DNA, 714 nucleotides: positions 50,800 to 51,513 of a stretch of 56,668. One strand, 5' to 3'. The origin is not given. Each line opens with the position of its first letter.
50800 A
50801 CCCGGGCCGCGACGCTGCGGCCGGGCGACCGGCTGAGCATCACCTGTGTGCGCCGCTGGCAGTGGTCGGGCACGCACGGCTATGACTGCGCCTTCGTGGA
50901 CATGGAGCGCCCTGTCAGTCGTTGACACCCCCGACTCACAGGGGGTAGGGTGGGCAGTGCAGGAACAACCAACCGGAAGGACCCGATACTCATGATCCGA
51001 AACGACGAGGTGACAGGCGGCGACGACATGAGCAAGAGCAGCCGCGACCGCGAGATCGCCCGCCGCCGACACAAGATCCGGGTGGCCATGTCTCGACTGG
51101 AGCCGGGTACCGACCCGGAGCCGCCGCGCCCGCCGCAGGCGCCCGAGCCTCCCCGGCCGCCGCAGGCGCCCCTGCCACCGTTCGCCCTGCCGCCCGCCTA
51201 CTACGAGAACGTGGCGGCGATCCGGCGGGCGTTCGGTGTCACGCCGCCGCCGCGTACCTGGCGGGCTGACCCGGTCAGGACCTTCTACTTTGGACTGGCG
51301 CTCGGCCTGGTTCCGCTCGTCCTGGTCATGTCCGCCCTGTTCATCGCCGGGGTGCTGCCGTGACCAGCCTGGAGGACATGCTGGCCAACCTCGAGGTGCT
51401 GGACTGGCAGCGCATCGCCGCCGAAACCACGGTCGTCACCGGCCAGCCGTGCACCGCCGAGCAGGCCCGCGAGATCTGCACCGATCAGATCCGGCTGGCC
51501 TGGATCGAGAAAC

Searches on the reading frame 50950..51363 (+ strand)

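Call 78: search_protein_families(library=pfam, proteins=[window:50950-51363:+], max_evalue=0.01)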
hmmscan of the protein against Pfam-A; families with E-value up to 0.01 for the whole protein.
window:50950-51363:+ (137 aa): 1 family
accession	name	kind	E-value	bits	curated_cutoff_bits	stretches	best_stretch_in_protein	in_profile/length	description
PF25616.1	PhiKZ_gp35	-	0.0077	15.7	35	1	54-111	132-188/271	Bacteriophage PhiKZ capsid decoration protein gp35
